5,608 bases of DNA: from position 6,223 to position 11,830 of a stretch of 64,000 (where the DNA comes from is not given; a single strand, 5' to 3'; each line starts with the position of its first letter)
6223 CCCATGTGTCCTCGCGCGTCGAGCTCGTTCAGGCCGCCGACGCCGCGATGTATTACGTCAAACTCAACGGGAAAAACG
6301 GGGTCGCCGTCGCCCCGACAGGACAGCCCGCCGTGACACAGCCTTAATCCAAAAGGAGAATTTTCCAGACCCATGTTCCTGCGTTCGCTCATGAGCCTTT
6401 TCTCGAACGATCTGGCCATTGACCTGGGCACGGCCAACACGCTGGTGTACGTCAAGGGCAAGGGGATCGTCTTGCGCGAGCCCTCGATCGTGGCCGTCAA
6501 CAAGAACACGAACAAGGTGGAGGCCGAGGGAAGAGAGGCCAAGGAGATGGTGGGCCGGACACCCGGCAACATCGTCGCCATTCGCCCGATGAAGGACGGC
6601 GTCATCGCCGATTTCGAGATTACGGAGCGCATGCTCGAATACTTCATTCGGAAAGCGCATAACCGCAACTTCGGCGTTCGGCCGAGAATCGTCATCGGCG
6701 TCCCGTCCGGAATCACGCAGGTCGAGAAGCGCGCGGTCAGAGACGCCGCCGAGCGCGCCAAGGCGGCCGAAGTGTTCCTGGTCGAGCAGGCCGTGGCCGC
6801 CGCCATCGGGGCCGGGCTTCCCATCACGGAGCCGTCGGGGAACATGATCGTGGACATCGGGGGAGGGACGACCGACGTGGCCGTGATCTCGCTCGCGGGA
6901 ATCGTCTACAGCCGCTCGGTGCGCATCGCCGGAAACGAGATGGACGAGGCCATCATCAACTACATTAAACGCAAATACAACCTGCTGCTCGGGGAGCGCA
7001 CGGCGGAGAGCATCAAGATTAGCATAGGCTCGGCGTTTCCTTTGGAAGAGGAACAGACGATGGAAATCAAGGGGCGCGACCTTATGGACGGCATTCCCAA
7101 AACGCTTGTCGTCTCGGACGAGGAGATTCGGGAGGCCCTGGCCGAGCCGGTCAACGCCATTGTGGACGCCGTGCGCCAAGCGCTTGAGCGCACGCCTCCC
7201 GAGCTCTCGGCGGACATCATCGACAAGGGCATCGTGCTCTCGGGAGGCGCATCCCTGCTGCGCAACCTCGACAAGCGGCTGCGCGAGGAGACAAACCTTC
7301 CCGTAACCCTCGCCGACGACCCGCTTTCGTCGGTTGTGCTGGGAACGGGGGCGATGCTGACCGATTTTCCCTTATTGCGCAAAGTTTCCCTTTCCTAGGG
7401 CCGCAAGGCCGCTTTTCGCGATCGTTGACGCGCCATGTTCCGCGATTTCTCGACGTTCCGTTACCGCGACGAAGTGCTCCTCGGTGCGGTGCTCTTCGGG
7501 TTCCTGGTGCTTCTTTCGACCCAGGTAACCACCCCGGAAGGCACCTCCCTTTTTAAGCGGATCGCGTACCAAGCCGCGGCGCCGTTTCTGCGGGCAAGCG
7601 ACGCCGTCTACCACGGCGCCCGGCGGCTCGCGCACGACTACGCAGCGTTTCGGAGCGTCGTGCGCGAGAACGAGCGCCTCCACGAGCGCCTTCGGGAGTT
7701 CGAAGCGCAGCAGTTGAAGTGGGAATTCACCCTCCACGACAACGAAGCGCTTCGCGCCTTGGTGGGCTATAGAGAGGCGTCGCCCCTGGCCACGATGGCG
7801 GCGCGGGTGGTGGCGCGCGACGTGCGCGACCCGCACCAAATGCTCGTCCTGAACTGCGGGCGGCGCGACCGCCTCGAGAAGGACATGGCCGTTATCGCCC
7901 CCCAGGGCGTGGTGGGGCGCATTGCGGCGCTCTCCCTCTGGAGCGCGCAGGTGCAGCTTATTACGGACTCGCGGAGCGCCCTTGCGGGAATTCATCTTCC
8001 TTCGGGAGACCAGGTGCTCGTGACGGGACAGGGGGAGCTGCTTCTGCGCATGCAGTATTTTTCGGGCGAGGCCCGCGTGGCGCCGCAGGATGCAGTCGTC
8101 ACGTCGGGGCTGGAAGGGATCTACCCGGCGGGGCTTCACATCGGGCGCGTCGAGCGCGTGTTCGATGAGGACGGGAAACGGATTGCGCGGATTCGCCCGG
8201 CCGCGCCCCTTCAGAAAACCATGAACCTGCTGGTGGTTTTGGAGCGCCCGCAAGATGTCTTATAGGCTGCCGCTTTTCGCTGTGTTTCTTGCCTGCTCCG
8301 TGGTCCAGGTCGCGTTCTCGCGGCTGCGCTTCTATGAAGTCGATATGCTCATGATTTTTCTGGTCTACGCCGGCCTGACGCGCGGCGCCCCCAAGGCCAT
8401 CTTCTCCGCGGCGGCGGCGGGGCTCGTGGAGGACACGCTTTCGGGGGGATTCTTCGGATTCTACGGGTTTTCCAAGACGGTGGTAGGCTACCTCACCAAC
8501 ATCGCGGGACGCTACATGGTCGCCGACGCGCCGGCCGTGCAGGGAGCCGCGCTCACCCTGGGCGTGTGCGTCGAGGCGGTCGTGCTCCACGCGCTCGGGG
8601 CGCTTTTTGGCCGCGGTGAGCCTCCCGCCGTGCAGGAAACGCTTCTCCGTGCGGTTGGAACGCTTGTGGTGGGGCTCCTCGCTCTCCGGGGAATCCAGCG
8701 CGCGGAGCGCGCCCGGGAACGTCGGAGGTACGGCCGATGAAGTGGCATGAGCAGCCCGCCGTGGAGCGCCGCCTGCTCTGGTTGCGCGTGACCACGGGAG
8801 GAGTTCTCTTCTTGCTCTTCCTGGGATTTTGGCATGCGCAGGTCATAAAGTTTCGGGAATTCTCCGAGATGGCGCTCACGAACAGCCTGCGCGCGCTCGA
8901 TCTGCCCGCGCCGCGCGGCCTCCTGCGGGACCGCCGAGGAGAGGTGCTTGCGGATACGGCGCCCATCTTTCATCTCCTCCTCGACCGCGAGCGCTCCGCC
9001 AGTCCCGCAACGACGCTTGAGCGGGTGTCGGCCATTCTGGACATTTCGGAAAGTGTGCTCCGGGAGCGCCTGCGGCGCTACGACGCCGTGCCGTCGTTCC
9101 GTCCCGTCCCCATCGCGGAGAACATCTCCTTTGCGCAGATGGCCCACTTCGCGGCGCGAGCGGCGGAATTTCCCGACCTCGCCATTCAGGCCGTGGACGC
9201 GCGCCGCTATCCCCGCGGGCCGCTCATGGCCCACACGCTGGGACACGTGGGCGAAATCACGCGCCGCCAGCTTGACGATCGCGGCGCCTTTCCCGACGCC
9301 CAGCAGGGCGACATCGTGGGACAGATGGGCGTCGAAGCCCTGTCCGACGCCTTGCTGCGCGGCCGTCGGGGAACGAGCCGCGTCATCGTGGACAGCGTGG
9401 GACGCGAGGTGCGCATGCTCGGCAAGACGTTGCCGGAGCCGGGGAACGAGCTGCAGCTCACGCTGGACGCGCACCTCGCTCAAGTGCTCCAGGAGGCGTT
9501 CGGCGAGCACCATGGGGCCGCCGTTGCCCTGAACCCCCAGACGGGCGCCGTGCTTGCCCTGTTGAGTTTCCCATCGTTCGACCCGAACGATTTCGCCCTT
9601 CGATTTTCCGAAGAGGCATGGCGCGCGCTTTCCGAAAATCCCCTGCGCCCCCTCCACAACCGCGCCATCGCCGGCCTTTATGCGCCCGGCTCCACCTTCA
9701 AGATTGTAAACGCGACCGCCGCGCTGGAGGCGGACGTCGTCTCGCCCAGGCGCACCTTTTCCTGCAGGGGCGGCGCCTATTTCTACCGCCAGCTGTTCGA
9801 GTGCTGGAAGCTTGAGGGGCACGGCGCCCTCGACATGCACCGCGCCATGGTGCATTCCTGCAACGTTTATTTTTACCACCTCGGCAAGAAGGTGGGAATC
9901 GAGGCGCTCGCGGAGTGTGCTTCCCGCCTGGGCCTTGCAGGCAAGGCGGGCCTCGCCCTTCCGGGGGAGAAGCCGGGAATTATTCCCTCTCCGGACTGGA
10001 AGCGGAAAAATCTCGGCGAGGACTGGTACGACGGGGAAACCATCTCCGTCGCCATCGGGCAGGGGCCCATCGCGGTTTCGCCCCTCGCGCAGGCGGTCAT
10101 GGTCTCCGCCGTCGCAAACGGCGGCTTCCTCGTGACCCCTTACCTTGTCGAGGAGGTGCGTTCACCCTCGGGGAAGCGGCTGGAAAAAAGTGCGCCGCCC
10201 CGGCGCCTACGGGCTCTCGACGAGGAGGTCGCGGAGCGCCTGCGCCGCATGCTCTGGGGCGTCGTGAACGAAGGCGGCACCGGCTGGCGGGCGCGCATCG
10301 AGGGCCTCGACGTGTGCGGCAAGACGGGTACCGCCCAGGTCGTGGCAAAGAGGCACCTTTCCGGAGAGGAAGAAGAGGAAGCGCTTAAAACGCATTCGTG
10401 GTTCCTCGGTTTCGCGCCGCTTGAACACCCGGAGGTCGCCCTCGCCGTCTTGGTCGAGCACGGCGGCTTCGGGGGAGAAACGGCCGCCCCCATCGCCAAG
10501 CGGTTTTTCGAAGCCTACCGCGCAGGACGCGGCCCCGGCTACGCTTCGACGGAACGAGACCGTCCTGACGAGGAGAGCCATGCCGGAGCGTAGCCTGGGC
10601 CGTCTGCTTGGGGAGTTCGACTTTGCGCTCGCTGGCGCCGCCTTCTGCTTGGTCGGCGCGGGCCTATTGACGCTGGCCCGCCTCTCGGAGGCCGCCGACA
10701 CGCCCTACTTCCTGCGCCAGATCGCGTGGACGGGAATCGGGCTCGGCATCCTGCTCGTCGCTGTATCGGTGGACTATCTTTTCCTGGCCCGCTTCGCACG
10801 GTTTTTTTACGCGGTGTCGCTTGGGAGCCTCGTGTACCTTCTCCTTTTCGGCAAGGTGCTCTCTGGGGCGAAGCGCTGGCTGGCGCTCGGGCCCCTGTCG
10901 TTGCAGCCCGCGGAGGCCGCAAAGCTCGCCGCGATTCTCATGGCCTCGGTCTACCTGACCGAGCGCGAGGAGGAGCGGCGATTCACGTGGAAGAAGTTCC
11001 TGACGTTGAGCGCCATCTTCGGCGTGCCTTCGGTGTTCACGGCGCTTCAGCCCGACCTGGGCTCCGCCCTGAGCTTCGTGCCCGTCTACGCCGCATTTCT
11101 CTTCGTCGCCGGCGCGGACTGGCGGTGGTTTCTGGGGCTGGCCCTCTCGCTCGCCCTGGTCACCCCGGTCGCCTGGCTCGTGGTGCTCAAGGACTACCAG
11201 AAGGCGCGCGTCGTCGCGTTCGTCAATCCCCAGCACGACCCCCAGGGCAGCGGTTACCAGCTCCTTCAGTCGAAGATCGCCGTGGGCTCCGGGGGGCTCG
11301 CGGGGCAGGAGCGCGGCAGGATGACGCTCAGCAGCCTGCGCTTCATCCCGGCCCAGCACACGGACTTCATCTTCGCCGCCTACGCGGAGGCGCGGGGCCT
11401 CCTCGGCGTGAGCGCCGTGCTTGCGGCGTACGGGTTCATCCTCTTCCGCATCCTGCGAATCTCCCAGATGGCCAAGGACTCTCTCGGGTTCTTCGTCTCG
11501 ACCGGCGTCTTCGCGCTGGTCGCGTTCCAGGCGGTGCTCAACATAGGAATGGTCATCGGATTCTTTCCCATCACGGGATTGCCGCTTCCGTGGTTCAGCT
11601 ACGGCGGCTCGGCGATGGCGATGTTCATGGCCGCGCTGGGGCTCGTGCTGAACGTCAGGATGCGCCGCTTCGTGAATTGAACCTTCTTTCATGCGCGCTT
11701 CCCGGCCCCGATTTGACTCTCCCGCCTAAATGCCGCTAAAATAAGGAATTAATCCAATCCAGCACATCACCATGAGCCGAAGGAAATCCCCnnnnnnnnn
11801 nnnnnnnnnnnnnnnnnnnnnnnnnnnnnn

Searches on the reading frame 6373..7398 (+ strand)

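Call 69: search_protein_families(library=pfam, proteins=[window:6373-7398:+], max_evalue=0.00001)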
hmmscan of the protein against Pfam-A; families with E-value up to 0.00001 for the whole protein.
window:6373-7398:+ (341 aa): 5 families
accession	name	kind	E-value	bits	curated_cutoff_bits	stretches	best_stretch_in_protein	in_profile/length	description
PF06723.19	MreB_Mbl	-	3.8e-150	499.7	27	1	12-332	2-322/327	MreB/Mbl protein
PF00022.25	Actin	-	9.6e-16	57.8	27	1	34-201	28-190/410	Actin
PF14450.12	FtsA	-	6.8e-12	46.3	31.8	1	159-315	2-111/127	Cell division protein FtsA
PF00012.26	HSP70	-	1.5e-08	33.7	20.6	1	104-203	134-239/599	Hsp70 protein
PF11104.14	PilM_2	-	3.8e-07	29.8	27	0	135-216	160-235/340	Type IV pilus assembly protein PilM;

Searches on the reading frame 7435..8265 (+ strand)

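Call 69: search_protein_families(library=pfam, proteins=[window:7435-8265:+], max_evalue=0.00001)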
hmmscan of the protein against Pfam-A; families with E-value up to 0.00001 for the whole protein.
window:7435-8265:+ (276 aa): 1 family
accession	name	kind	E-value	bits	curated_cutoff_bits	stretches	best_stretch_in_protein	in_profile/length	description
PF04085.20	MreC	-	3.6e-32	111.6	28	1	125-268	1-146/147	Rod shape-determining protein MreC, barrel core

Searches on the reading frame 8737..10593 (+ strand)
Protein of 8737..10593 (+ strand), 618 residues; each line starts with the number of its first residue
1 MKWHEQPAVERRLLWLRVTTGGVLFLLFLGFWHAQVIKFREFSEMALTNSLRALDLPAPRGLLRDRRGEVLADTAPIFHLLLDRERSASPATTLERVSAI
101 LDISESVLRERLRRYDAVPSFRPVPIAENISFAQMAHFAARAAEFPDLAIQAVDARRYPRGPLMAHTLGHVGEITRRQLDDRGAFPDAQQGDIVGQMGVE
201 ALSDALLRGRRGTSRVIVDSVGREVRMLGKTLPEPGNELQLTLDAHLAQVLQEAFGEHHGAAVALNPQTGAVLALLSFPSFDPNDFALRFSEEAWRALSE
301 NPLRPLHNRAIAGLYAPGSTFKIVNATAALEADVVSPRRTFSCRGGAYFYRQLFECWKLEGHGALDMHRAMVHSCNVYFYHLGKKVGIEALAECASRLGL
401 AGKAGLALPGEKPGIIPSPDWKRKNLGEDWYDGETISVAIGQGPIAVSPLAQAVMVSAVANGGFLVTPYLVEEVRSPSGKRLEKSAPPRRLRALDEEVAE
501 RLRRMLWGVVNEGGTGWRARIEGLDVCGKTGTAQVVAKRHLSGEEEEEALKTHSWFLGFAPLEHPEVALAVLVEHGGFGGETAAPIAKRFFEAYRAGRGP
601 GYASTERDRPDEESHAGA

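Call 67: search_protein_families(library=pfam, proteins=[window:8737-10593:+], max_evalue=0.00001)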
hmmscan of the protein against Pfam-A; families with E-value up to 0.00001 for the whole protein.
window:8737-10593:+ (618 aa): 2 families
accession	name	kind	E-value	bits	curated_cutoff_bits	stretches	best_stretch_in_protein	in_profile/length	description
PF00905.27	Transpeptidase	-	2.9e-69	234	22.1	1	260-591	1-298/299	Penicillin binding protein transpeptidase domain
PF03717.20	PBP_dimer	-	1e-35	124.2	24.4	1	56-226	2-177/180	Penicillin-binding Protein dimerisation domain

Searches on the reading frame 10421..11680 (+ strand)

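Call 69: search_protein_families(library=pfam, proteins=[window:10421-11680:+], max_evalue=0.00001)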
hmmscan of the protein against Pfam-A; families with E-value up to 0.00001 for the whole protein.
window:10421-11680:+ (419 aa): 1 family
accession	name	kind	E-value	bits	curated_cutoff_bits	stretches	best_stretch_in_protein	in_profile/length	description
PF01098.24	FTSW_RODA_SPOVE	-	2.7e-92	310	26.4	1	94-415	35-353/356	Cell cycle protein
